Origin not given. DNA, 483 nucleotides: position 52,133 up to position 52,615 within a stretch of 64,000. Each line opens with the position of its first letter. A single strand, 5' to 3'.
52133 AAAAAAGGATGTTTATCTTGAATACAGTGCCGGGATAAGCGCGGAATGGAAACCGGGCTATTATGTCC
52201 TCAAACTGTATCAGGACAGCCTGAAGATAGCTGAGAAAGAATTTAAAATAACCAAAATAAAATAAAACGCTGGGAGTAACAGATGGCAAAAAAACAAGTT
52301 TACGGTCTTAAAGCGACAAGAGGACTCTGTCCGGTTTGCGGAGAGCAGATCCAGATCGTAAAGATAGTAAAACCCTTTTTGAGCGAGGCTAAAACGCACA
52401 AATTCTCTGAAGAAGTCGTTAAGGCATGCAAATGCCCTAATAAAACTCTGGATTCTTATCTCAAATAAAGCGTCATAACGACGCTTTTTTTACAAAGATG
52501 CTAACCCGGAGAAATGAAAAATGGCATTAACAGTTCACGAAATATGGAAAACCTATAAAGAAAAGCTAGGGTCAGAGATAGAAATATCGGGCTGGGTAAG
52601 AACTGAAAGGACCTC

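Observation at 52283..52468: Candidate zinc-binding (C+) form of ribosomal protein bL38/DUF4295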

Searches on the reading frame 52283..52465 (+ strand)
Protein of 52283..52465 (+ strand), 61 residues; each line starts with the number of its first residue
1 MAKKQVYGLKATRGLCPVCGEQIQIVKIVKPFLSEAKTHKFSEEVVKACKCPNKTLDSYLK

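Call 3: search_protein_families(library=pfam, proteins=[window:52283-52465:+], max_evalue=10)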
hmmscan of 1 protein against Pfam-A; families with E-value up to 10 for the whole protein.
seq(61 aa): 2 families
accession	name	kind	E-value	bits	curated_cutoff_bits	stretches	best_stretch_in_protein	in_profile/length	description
PF23545.1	Zn_ribbon_HMPTM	-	0.041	13.9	27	1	9-24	2-17/45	HMPTM N-terminal zinc ribbon domain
PF22747.2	Zn_ribbon_DUF2089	-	0.042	14.4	27.6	1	16-28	1-13/32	DUF2089 zinc ribbon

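Call 4: search_protein_families(library=ncbifam, proteins=[window:52283-52465:+], max_evalue=10)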
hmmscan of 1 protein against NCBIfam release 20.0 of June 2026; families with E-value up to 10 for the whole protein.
seq(61 aa): 1 family
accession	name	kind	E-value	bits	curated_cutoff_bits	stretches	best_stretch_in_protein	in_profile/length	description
TIGR02300.1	FYDLN_acid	hypoth_equivalog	0.13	12.8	41.65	1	3-44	16-57/129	TIGR02300 family protein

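Call 5: search_solved_structures(query=window:52283-52465:+, max_evalue=10, show_alignments=3)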
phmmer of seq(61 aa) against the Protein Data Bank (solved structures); distinct sequences matched with E-value up to 10: 14.
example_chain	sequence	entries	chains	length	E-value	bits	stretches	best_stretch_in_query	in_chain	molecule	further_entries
5k2m_E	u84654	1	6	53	0.012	19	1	16-34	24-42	Probable lysine biosynthesis protein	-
2apo_B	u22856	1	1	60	0.1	16.1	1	6-54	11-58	Ribosome biogenesis protein Nop10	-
2aqc_A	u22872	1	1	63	0.11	16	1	6-54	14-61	Ribosome biogenesis protein Nop10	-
4u3m_O4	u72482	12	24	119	0.11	16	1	10-54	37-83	60S ribosomal protein L34-A | 60S ribosomal protein L34-A (eL34)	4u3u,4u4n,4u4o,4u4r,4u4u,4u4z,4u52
4v6i_Bi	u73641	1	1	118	0.13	15.8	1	10-54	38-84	60S ribosomal protein rpL34 (L34e)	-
4u3n_O4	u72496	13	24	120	0.13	15.7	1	10-54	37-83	Large ribosomal subunit protein eL34A | 60S ribosomal protein L34-A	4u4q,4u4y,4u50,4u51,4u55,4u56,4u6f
3j6x_74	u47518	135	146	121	0.13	15.7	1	10-54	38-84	60S ribosomal protein L34 | 60S ribosomal protein L34-A | EL34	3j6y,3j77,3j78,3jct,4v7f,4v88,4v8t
6woo_g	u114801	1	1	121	0.14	15.6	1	10-54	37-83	eL34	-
7uqz_g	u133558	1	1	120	0.14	15.6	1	10-54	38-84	60S ribosomal protein L34-A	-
5i4l_O4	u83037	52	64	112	0.15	15.6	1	10-54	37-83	60S ribosomal protein L34-A | Large ribosomal subunit protein eL34A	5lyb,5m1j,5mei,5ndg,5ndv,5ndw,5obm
3qqc_A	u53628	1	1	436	0.15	15.5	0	12-32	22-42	DNA-directed RNA polymerase subunit b, DNA-directed RNA polymerase subunit a', DNA-directe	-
8bn3_O4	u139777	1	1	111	0.15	15.5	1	10-54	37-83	Large ribosomal subunit protein eL34A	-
8a3t_U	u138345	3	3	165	1.3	12.6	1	11-45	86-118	Anaphase-promoting complex subunit 11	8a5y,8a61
2k5c_A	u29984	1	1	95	2.3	11.8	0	15-33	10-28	uncharacterized protein PF0385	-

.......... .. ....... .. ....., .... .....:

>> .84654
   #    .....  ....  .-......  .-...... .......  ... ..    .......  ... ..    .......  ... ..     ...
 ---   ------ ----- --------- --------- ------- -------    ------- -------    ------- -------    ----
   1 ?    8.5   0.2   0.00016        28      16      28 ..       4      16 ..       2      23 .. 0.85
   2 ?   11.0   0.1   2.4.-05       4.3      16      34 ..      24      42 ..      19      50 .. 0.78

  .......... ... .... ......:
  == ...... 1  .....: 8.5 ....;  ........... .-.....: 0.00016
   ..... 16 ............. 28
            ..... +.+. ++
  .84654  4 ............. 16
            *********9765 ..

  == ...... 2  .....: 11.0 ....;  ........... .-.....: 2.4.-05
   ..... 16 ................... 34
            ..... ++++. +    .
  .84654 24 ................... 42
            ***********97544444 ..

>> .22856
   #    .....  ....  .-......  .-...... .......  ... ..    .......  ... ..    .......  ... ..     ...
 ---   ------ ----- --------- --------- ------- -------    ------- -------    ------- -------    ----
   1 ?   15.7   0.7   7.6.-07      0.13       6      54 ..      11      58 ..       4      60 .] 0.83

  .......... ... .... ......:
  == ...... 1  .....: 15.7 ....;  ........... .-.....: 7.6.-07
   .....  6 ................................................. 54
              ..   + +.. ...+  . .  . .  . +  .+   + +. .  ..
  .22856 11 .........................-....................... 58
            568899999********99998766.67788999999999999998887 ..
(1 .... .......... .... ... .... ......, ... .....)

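Call 7: find_homologous_proteins(query=window:52283-52465:+, max_evalue=0.01)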
Query seq(61 aa) (61 aa): 15 proteins with E <= 0.01 among 15 candidates.
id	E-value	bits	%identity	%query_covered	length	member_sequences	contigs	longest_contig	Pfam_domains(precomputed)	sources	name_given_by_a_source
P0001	1.6e-33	130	100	100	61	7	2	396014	-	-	-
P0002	2.4e-32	126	97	100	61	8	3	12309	-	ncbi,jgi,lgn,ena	-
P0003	4.9e-31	122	93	100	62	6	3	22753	-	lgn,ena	-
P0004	3.8e-30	119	89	100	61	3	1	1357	-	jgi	-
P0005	1.6e-29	117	90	100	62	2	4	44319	-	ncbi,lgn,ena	-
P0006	3.9e-28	113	89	100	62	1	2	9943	-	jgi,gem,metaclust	metaclust:\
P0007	9.8e-27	109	87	100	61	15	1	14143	-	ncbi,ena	-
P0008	4.3e-25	103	77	100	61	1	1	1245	-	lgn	-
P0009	7.3e-24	100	72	100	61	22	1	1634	-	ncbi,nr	ncbi:MAG: hypothetical protein KAS62_06750 [Candidatus Delongbacteria bacterium]|nr:hypothetical pro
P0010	6.4e-23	97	75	98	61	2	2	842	-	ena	-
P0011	1.0e-19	87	62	100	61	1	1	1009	-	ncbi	-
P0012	1.6e-17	80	63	100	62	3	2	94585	-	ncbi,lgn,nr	ncbi:MAG: hypothetical protein JXR48_11775 [Candidatus Delongbacteria bacterium]|nr:hypothetical pro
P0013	2.3e-17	79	62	100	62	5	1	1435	-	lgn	-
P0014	1.8e-16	76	62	100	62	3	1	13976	-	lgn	-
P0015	2.1e-16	76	64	100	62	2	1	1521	-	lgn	-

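Call 10: search_solved_structures(query=A1, max_evalue=10, show_alignments=5)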
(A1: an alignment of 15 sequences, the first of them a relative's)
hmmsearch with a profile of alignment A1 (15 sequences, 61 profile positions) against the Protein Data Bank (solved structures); distinct sequences matched with E-value up to 10: 6.
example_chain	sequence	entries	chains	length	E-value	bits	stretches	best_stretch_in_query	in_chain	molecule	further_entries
3qqc_A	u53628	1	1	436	0.029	17.5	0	12-28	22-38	DNA-directed RNA polymerase subunit b, DNA-directed RNA polymerase subunit a', DNA-directe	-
5k2m_E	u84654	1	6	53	0.36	14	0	16-25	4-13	Probable lysine biosynthesis protein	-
2k5c_A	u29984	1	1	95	0.48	13.6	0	16-22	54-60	uncharacterized protein PF0385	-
4cis_A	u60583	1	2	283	1.3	12.3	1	5-29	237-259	FORMAMIDOPYRIMIDIN DNA GLYCOSYLASE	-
36rp_A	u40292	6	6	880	2.9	11.1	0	16-37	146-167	DNA-directed RNA polymerase subunit Rpo1N | DNA-directed RNA polymerase subunit A'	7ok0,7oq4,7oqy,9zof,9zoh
8a3t_U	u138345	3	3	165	4.5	10.5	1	12-45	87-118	Anaphase-promoting complex subunit 11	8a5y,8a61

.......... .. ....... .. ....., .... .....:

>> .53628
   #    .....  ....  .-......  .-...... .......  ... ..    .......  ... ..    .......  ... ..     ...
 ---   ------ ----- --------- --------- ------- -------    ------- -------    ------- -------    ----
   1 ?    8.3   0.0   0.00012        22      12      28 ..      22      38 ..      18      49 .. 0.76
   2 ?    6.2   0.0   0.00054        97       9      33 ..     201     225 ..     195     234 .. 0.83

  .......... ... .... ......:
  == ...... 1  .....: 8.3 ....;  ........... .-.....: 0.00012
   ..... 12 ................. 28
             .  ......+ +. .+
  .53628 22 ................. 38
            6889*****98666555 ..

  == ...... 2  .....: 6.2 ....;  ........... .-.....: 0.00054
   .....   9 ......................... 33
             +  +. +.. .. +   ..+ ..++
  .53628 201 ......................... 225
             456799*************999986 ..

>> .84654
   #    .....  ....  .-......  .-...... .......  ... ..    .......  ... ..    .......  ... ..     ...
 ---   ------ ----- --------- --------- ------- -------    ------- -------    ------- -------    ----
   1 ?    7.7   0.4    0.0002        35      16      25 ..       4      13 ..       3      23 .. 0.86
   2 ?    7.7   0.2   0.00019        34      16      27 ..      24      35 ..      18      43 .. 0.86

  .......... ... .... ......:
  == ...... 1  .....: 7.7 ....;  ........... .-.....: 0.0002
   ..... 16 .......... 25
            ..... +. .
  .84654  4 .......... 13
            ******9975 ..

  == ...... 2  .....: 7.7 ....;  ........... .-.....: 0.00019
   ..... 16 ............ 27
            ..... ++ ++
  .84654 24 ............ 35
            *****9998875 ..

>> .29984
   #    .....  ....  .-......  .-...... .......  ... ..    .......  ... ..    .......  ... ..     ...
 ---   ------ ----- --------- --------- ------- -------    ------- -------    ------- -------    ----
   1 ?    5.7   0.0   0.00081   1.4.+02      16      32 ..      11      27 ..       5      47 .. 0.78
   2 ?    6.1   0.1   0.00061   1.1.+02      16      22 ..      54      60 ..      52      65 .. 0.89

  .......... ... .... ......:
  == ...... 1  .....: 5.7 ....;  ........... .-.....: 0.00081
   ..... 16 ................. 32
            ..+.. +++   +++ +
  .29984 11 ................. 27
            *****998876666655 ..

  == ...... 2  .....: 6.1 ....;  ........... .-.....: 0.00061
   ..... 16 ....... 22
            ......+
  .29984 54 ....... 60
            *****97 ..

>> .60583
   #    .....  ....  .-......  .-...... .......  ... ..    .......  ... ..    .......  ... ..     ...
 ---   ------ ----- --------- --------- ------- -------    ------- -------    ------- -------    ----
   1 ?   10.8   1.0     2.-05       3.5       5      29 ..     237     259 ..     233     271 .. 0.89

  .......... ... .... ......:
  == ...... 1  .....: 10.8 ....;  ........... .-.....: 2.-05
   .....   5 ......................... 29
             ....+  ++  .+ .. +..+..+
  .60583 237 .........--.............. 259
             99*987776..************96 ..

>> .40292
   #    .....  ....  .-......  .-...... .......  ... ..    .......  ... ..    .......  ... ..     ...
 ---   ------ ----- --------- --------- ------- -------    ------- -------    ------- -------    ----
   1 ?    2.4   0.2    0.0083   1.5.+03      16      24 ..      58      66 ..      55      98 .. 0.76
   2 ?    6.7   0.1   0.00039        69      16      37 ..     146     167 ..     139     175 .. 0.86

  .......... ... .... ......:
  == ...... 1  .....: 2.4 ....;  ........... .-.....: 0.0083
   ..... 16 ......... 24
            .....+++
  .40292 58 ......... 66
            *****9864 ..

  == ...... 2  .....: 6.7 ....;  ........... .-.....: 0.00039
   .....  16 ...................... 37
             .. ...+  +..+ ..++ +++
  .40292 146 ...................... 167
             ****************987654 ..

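Call 11: search_protein_families(library=pfam, alignment_id=A1, max_evalue=10)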
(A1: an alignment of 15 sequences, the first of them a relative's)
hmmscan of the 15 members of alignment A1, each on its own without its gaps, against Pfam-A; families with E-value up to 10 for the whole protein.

A. member 1, P0001 (61 aa): 2 families
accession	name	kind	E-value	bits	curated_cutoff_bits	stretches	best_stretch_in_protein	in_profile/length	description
PF23545.1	Zn_ribbon_HMPTM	-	0.041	13.9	27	1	9-24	2-17/45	HMPTM N-terminal zinc ribbon domain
PF22747.2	Zn_ribbon_DUF2089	-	0.042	14.4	27.6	1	16-28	1-13/32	DUF2089 zinc ribbon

B. families by the number of members that match (of 15 scanned): 10 families
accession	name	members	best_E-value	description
PF23545.1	Zn_ribbon_HMPTM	7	0.03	HMPTM N-terminal zinc ribbon domain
PF22747.2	Zn_ribbon_DUF2089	7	0.042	DUF2089 zinc ribbon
PF25207.1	DUF7837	4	0.0024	Domain of unknown function (DUF7837)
PF22514.2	EXPB1_D1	4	0.013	EXPB1-like domain 1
PF23455.1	DUF7129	2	0.024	Domain of unknown function (DUF7129)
PF18930.5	DUF5679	2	0.043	Domain of unknown function (DUF5679)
PF14128.11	DUF4295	2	0.11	Domain of unknown function (DUF4295)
PF21161.3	P2R3B_EF-hand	1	0.097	P2R3B, EF-hand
PF05605.18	zf-Di19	1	0.1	Drought induced 19 protein (Di19), zinc-binding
PF11290.13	DUF3090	1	0.16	Protein of unknown function (DUF3090)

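Call 15: search_protein_representatives(protein=window:52283-52465:+)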
Query: 61 residues. Proteins with E-value up to 0.001 (for the whole library): 5; up to 1e-10: 1; up to 1e-30: 0. The best 5 are listed.
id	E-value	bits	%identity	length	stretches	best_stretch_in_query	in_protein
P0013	7.3e-18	79.2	62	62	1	1-61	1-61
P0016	3.6e-04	36.3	47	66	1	11-53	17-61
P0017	3.8e-04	36.3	41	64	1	13-53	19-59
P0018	4.9e-04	35.9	41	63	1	1-56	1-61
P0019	8.8e-04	35.1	32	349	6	4-38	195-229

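Call 19: search_protein_families(library=pfam, proteins=[P0009, P0010, P0011, P0012, P0013, P0014, P0015, P0016, P0017, P0018], max_evalue=10)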
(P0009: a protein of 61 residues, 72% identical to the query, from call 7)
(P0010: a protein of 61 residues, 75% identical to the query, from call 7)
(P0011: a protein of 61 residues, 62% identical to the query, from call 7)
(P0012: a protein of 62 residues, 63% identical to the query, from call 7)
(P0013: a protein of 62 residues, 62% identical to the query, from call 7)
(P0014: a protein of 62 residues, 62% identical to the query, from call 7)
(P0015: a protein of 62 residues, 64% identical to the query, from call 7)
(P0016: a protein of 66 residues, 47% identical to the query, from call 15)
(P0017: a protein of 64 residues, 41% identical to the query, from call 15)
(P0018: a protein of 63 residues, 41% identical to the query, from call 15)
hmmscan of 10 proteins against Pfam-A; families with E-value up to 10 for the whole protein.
P0009 (61 aa): 3 families
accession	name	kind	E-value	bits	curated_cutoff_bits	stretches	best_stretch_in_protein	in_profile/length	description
PF22514.2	EXPB1_D1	-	0.013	16.3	27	1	4-54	34-84/141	EXPB1-like domain 1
PF25207.1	DUF7837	-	0.028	14.9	27.8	1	10-29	2-21/47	Domain of unknown function (DUF7837)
PF18930.5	DUF5679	-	0.057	14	27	1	8-24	22-38/40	Domain of unknown function (DUF5679)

P0010 (61 aa): 2 families
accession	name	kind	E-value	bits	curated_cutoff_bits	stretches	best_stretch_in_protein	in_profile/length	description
PF25207.1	DUF7837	-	0.0024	18.3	27.8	1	10-39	2-31/47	Domain of unknown function (DUF7837)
PF22514.2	EXPB1_D1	-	0.015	16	27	1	4-55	34-85/141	EXPB1-like domain 1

P0011 (61 aa): 2 families
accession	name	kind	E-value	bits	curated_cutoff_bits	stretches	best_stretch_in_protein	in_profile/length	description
PF25207.1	DUF7837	-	0.042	14.3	27.8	1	13-40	5-33/47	Domain of unknown function (DUF7837)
PF14128.11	DUF4295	-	0.16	12.3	27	1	21-47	12-39/47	Domain of unknown function (DUF4295)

P0012 (62 aa): 0 families

P0013 (62 aa): 2 families
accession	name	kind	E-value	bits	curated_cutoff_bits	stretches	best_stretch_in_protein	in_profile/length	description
PF23455.1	DUF7129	-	0.024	14.8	30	1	12-26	26-40/45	Domain of unknown function (DUF7129)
PF11290.13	DUF3090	-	0.16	12.2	27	1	9-24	149-164/170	Protein of unknown function (DUF3090)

P0014 (62 aa): 1 family
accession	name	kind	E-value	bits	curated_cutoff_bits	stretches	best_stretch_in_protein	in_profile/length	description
PF23455.1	DUF7129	-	0.072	13.3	30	1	11-26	25-40/45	Domain of unknown function (DUF7129)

P0015 (62 aa): 0 families

P0016 (66 aa): 4 families
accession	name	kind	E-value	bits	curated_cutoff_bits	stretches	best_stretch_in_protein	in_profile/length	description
PF14128.11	DUF4295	-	0.0034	17.6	27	1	28-55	12-39/47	Domain of unknown function (DUF4295)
PF09484.15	Cas_TM1802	-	0.054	12.7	25.1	1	4-34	179-210/602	CRISPR-associated protein TM1802 (cas_TM1802)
PF08792.16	A2L_zn_ribbon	-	0.12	12.6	22.9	2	55-65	4-15/33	A2L zinc ribbon domain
PF11781.13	Zn_ribbon_RRN7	-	2.7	8.1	27.1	1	18-28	2-12/32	Zinc-finger of RNA-polymerase I-specific TFIIB, Rrn7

P0017 (64 aa): 3 families
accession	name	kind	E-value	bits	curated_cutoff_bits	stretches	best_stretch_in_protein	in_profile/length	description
PF09526.16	DUF2387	-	0.011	16.1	25.9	1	13-40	2-28/72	Probable metal-binding protein (DUF2387)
PF23455.1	DUF7129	-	0.057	13.6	30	1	19-32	27-40/45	Domain of unknown function (DUF7129)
PF23475.1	zf-Tbcl_FmdE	-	0.076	13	23.2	1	18-28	6-16/35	FmdE treble clef zinc finger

P0018 (63 aa): 0 families

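Call 21: find_homologous_proteins(query=A2, max_evalue=0.1)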
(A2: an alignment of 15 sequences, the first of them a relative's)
Query A2 (15 sequences) (61 aa, profile of the alignment): 655 proteins with E <= 0.1 among 3157 candidates; the best 120 are listed.
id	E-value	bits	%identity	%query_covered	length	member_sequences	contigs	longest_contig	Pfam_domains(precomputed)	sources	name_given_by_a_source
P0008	2.1e-30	122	77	100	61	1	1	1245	-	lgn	-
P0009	8.1e-30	120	72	100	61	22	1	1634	-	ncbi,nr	ncbi:MAG: hypothetical protein KAS62_06750 [Candidatus Delongbacteria bacterium]|nr:hypothetical pro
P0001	8.8e-30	120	100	100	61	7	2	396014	-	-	-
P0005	1.3e-29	120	90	100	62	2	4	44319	-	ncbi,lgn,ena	-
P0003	2.2e-29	119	93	100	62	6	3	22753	-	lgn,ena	-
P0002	3.1e-29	118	97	100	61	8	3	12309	-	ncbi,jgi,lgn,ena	-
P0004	4.2e-29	118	89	100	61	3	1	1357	-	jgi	-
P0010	6.4e-29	117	75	98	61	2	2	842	-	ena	-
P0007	3.2e-28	115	87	100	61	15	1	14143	-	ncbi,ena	-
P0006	3.5e-28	115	89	100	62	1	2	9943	-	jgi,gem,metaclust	metaclust:\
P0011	3.2e-27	112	62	100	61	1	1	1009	-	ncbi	-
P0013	6.4e-27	111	62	100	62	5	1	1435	-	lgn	-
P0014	3.7e-26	109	62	100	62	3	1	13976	-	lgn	-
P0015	9.9e-26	107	64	100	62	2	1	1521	-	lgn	-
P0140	1.9e-25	106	67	100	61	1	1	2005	-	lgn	-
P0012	3.2e-25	106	63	100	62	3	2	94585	-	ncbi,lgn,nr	ncbi:MAG: hypothetical protein JXR48_11775 [Candidatus Delongbacteria bacterium]|nr:hypothetical pro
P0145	2.0e-23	100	67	100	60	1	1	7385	-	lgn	-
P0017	1.1e-20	91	40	84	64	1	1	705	-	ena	-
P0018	1.6e-20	91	38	92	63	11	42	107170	-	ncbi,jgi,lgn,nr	ncbi:MAG: hypothetical protein IT585_05195 [candidate division Zixibacteria bacterium]|nr:hypothetic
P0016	2.1e-16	77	47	61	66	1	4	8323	-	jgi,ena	-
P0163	4.0e-16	76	45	92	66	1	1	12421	-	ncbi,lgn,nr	ncbi:hypothetical protein JW877_02675 [bacterium]|nr:hypothetical protein [bacterium]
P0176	9.2e-15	72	37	92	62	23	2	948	-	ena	-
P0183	2.1e-14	71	41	92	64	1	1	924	-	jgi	jgi:C4-type Zn-finger protein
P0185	2.5e-14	71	36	89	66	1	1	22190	-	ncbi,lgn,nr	ncbi:hypothetical protein JXI42_03695 [bacterium]|nr:hypothetical protein [bacterium]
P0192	4.0e-14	70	40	69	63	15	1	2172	-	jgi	jgi:RNase P subunit RPR2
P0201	7.4e-14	69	38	92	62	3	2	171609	-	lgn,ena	-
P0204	8.2e-14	69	43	92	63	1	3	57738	-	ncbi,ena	-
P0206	8.6e-14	69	42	92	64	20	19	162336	-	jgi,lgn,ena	jgi:uncharacterized OB-fold protein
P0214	1.3e-13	68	47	62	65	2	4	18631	-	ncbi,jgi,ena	-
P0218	1.4e-13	68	38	92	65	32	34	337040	-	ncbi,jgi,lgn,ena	jgi:hypothetical protein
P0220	1.4e-13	68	38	92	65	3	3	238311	-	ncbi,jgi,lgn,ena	ncbi:MAG: hypothetical protein WB699_16370 [Bacteroidota bacterium]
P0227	1.7e-13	68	41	92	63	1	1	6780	PF14128.12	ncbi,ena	-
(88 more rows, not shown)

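Call 26: find_encoding_contigs(protein=P0018, flank=5000, max_places=4)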
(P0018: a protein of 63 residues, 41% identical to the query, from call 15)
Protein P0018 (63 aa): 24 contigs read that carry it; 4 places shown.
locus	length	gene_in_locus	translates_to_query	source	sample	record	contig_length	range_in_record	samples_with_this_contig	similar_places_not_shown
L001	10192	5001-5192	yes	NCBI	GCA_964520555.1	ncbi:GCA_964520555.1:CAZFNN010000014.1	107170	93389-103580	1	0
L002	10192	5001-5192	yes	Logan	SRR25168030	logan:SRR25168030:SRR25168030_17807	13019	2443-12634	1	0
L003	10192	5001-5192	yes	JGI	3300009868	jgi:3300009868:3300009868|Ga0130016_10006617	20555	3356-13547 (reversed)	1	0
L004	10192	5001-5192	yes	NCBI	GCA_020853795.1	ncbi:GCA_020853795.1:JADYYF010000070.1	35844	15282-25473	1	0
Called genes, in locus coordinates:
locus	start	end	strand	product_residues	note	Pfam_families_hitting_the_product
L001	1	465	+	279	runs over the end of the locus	PF00753:Lactamase_B, PF12706:Lactamase_B_2 (weak)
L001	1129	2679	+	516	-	PF01039:Carboxyl_trans, PF03255:ACCA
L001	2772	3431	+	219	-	-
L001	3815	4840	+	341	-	PF25819:Nal1_C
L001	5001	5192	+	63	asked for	-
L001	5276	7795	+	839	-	PF19864:Radical_SAM_N2, PF10105:DUF2344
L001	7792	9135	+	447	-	PF01029:NusB, PF22458:RsmF-B_ferredox, PF01189:Methyltr_RsmB-F, PF01728:FtsJ (faint), PF13847:Methyltransf_31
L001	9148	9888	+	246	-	PF03793:PASTA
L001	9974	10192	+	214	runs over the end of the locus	PF00834:Ribul_P_3_epim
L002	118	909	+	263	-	PF00753:Lactamase_B, PF12706:Lactamase_B_2 (weak)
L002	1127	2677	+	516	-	PF01039:Carboxyl_trans, PF03255:ACCA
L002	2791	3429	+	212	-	-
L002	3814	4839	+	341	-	PF25819:Nal1_C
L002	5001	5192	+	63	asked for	-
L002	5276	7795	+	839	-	PF19864:Radical_SAM_N2, PF10105:DUF2344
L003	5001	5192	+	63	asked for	-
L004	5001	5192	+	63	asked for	-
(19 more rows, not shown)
